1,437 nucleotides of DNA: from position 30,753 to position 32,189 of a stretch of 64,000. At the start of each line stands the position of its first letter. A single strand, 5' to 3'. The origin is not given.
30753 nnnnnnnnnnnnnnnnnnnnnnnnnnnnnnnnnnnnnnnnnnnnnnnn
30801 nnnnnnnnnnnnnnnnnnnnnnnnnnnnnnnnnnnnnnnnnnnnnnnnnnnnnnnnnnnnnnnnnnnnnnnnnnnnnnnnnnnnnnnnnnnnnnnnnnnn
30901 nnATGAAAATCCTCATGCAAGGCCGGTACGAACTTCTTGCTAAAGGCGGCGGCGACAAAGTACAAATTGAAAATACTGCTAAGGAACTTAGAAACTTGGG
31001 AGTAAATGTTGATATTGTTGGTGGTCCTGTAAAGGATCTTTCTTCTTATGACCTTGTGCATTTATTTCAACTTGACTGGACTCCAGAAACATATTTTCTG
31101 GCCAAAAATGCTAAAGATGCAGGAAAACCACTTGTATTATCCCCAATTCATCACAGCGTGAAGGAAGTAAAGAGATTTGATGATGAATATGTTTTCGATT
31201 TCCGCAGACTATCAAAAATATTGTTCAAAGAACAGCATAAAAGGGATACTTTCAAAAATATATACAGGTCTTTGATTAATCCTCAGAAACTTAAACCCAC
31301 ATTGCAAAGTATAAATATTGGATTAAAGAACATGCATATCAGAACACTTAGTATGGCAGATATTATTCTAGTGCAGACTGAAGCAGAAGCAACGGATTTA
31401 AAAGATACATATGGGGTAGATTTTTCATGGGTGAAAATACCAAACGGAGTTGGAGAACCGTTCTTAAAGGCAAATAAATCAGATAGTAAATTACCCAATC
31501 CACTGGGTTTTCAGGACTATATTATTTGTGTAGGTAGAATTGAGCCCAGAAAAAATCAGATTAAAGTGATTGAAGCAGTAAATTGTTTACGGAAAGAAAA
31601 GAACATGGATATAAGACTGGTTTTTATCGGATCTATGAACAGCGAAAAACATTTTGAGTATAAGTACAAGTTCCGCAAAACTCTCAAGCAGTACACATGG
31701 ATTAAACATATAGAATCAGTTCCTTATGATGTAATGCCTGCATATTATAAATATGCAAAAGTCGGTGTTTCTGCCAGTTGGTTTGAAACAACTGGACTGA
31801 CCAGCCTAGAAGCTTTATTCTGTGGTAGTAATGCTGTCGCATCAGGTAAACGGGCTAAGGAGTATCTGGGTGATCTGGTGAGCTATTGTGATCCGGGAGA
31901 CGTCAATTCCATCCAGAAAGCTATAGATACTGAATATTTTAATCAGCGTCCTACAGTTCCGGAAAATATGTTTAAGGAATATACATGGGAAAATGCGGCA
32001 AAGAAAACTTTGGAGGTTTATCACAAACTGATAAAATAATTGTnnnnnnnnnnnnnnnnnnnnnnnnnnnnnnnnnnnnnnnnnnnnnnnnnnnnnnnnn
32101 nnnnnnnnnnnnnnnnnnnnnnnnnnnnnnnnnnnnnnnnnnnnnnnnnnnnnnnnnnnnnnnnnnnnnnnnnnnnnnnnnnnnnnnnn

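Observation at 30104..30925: Tandemly duplicated intergenic module carrying two divergent small genes with conserved termini and a decayed copy of a GT4 promoter/5' end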

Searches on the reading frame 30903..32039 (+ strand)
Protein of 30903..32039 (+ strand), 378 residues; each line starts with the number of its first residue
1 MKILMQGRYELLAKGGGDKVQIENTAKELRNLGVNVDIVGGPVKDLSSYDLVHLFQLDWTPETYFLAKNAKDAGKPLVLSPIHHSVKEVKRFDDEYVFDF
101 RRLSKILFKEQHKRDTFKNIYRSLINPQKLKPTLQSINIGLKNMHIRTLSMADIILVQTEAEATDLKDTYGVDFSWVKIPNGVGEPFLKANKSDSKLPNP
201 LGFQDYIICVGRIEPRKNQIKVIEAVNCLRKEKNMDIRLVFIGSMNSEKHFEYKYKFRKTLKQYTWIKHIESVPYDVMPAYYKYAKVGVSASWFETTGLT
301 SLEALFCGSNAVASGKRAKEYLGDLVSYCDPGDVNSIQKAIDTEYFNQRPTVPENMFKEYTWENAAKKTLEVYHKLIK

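Call 3: search_protein_families(library=pfam, proteins=[window:30903-32039:+], max_evalue=1)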
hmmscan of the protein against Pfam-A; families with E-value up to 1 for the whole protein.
window:30903-32039:+ (378 aa): 5 families
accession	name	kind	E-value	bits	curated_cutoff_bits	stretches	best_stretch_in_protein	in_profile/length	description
PF00534.26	Glycos_transf_1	-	2.8e-17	63.2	26.4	1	205-342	16-153/172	Glycosyl transferases group 1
PF13692.12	Glyco_trans_1_4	-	2.2e-14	54.3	27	1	206-342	3-137/142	Glycosyl transferases group 1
PF13439.12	Glyco_transf_4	-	0.00019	22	28.5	1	134-183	116-166/170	Glycosyltransferase Family 4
PF21149.3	FAS_pseudo-KR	-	0.0055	17.4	27.4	1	222-256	33-68/98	Fatty acid synthase, pseudo-KR domain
PF13579.12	Glyco_trans_4_4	-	0.01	16.6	29.7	0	145-182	121-158/158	Glycosyl transferase 4-like domain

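Call 15: list_cluster_members(proteins=[P0001, P0002, window:30903-32039:+, window:28955-30103:+])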
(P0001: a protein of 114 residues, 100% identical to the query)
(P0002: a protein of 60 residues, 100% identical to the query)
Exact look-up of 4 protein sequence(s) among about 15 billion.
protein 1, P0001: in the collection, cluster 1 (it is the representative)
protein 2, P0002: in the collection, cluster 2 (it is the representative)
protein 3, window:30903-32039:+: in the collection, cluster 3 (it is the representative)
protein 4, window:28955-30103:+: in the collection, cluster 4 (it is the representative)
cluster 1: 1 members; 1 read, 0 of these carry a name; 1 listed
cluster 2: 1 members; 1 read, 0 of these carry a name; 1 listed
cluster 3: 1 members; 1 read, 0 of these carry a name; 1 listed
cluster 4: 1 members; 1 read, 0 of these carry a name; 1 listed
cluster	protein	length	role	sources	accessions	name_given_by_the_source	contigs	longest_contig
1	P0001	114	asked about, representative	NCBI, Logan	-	-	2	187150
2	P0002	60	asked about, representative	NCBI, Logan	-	-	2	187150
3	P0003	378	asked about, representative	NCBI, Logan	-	-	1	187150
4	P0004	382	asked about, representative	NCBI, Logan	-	-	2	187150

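Call 17: find_related_loci(query=window:30903-32039:+, collection=genome_contigs, flank=8000)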
Query window:30903-32039:+ (378 aa) in genome_contigs; peptide patterns used: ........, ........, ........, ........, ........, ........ (x = any residue, [..] = any of these).
83 stretches matched a pattern; 23 encode a relative of the query (tblastn E <= 1e-3); 23 distinct loci.
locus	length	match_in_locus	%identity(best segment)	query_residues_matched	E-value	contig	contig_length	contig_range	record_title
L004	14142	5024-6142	66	1-377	1e-173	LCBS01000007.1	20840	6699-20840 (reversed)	MAG: candidate division WWE3 bacterium GW2011_GWB1_41_6 UU72_C0007, whole genome shotgun sequence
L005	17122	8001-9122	64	1-377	5e-163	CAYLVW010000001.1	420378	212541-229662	MAG TPA_asm: uncultured Candidatus Saccharibacteria bacterium isolate SRP286056_co1_134 genome assembly, contig: NODE_4_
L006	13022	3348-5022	63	1-377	3e-161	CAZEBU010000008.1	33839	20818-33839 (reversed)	MAG TPA_asm: uncultured Candidatus Saccharibacteria bacterium isolate SRP128015_co2_294 genome assembly, contig: NODE_43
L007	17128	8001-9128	63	1-377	3e-161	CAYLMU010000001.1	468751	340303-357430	MAG TPA_asm: uncultured Candidatus Saccharibacteria bacterium isolate SRP193661_co1_136 genome assembly, contig: NODE_4_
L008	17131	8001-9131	63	1-378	9e-161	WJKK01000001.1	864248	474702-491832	MAG: candidate division WWE3 bacterium isolate Bin_101 k141_320412, whole genome shotgun sequence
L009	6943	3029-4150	63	1-378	4e-159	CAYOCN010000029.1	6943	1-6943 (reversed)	MAG TPA_asm: uncultured Candidatus Saccharibacteria bacterium isolate SRP272421_co3_296 genome assembly, contig: NODE_38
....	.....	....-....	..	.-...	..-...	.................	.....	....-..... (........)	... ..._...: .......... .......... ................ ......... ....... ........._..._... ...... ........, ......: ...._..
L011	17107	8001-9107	62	1-373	3e-157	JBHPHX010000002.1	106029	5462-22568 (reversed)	Patescibacteria group bacterium isolate SAG AM-312-C07 AM-312-C07_NODE_2, whole genome shotgun sequence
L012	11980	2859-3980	62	1-378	3e-157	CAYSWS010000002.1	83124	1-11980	MAG TPA_asm: uncultured Candidatus Saccharibacteria bacterium isolate SRP214966_co1_463 genome assembly, contig: NODE_25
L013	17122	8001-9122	61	1-378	6e-156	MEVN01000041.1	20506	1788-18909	MAG: candidate division WWE3 bacterium RIFCSPLOWO2_12_FULL_36_10 rifcsplowo2_12_scaffold_7227, whole genome shotgun sequ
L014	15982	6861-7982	60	1-377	5e-155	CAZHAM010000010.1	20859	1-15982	MAG TPA_asm: uncultured Candidatus Saccharibacteria bacterium isolate SRP050083_co7_606 genome assembly, contig: NODE_19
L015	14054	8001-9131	61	1-378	2e-154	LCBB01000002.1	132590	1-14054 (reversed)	MAG: candidate division WWE3 bacterium GW2011_GWC2_41_23 UU55_C0002, whole genome shotgun sequence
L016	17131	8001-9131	61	1-378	5e-154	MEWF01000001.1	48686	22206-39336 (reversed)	MAG: candidate division WWE3 bacterium RIFOXYC2_FULL_42_13 rifoxyc2_full_scaffold_1000, whole genome shotgun sequence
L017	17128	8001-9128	60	1-377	5e-153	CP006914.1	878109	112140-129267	Candidate division WWE3 bacterium RAAC2_WWE3_1 chromosome, complete genome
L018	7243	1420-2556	61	1-378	1e-152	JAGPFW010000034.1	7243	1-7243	Patescibacteria group bacterium isolate Gw_SlDig_bin_207 Gw_SlDig_21921_length_7243_cov_3.891512, whole genome shotgun s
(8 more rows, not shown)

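Call 20: find_homologous_proteins(query=window:30903-32039:+, max_evalue=1e-60)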
Query window:30903-32039:+ (378 aa): 447 proteins with E <= 1e-60 among 3332 candidates; the best 120 are listed.
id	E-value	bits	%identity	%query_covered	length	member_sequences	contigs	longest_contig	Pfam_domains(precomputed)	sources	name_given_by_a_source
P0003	1.1e-255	865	100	100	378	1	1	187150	PF00534.27,PF13692.13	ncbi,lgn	-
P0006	2.1e-177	608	68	100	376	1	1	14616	PF00534.27,PF13692.13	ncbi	-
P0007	1.9e-175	601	72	100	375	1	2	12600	PF00534.27,PF13692.13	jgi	jgi:glycosyltransferase involved in cell wall biosynthesis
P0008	8.6e-173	592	69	100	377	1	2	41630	PF00534.27,PF13692.13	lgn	-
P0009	4.3e-168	577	67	100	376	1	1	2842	PF00534.27,PF13692.13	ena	-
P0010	7.6e-167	573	66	100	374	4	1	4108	PF00534.27,PF13692.13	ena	-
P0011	6.7e-166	570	66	100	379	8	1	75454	PF00534.27,PF13692.13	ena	-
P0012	2.2e-163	562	65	99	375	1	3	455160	PF00534.27,PF13692.13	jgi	jgi:glycosyltransferase involved in cell wall biosynthesis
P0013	2.7e-160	551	64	98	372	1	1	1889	PF00534.27,PF13692.13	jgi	jgi:glycosyltransferase involved in cell wall biosynthesis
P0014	3.0e-160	551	65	100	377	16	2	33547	PF00534.27,PF13692.13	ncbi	-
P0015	8.5e-160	550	65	100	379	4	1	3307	PF00534.27,PF13439.13,PF13692.13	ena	-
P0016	1.3e-157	543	61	100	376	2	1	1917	PF00534.27,PF13439.13,PF13692.13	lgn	-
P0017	2.3e-157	542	65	100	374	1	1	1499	PF00534.27,PF13439.13,PF13692.13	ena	-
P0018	3.2e-157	541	64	100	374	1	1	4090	PF00534.27,PF13692.13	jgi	-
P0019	2.4e-156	538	62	100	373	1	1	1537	PF00534.27,PF13439.13,PF13692.13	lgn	-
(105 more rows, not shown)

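Call 22: find_encoding_contigs(protein=P0007, flank=5000, max_places=3)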
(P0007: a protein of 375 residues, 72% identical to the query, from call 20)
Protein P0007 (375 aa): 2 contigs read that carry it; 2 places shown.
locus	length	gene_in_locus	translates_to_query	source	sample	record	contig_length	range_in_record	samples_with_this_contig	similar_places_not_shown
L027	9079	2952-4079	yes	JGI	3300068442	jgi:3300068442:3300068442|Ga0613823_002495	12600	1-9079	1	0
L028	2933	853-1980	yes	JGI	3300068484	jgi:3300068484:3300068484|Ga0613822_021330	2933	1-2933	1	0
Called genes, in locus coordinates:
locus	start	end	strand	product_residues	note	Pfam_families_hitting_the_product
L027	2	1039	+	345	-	?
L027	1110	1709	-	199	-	-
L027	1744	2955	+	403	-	PF13477:Glyco_trans_4_2 (faint), PF13439:Glyco_transf_4, PF13579:Glyco_trans_4_4, PF00534:Glycos_transf_1, PF20706:GT4-conflict (faint), PF13692:Glyco_trans_1_4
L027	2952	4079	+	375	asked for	PF00534:Glycos_transf_1, PF13692:Glyco_trans_1_4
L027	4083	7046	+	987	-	PF04932:Wzy_C, PF02366:PMT, PF13231:PMT_2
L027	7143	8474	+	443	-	PF01336:tRNA_anti-codon, PF00152:tRNA-synt_2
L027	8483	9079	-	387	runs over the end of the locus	PF01943:Polysacc_synt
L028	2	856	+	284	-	?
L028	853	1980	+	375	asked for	PF00534:Glycos_transf_1, PF13692:Glyco_trans_1_4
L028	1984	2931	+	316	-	?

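Call 23: find_encoding_contigs(protein=P0008, flank=5000, max_places=3)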
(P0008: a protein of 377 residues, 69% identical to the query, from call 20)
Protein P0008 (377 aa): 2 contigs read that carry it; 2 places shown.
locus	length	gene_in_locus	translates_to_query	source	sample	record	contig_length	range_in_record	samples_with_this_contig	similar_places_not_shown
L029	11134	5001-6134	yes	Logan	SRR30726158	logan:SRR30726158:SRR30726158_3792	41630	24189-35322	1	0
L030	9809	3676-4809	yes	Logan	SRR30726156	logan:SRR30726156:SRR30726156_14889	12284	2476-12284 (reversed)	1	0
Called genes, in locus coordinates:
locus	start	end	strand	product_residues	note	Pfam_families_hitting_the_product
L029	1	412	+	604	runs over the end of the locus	PF00132:Hexapep (faint), PF14602:Hexapep_2 (faint), PF25087:GMPPB_C (faint), PF25084:LbH_EIF2B (weak), PF01041:DegT_DnrJ_EryC1, PF00266:Aminotran_5 (faint)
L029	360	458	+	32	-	-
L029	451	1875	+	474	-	PF13231:PMT_2 (weak)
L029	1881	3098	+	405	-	PF00534:Glycos_transf_1 (weak), PF13692:Glyco_trans_1_4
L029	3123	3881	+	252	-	-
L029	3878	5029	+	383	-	PF13439:Glyco_transf_4, PF13579:Glyco_trans_4_4, PF00534:Glycos_transf_1, PF13692:Glyco_trans_1_4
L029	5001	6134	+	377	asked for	PF00534:Glycos_transf_1, PF13692:Glyco_trans_1_4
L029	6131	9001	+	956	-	PF04932:Wzy_C, PF02366:PMT, PF13231:PMT_2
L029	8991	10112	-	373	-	PF01943:Polysacc_synt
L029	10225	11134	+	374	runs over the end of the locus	PF13439:Glyco_transf_4 (weak), PF00534:Glycos_transf_1, PF13692:Glyco_trans_1_4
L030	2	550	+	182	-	?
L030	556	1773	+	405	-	PF00534:Glycos_transf_1 (weak), PF13692:Glyco_trans_1_4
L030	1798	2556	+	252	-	-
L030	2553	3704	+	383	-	PF13439:Glyco_transf_4, PF13579:Glyco_trans_4_4, PF00534:Glycos_transf_1, PF13692:Glyco_trans_1_4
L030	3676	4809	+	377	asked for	PF00534:Glycos_transf_1, PF13692:Glyco_trans_1_4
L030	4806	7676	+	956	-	PF04932:Wzy_C, PF02366:PMT, PF13231:PMT_2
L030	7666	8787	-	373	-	PF01943:Polysacc_synt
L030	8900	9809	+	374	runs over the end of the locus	PF13439:Glyco_transf_4 (weak), PF00534:Glycos_transf_1, PF13692:Glyco_trans_1_4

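Call 24: find_encoding_contigs(protein=P0006, flank=5000, max_places=3)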
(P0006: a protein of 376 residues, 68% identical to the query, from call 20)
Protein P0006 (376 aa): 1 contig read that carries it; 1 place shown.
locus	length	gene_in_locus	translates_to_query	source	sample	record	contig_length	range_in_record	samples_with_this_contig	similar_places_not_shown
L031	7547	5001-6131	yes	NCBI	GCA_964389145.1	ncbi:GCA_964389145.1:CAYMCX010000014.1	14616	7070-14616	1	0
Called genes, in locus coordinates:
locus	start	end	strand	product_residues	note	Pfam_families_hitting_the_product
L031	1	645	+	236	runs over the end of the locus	-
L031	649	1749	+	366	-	PF01041:DegT_DnrJ_EryC1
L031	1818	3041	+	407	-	PF00534:Glycos_transf_1 (weak), PF13692:Glyco_trans_1_4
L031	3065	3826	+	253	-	PF21033:RMD1-3 (faint)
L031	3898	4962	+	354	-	PF13439:Glyco_transf_4, PF13579:Glyco_trans_4_4, PF00534:Glycos_transf_1, PF13692:Glyco_trans_1_4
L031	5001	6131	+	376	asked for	PF00534:Glycos_transf_1, PF13692:Glyco_trans_1_4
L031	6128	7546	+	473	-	?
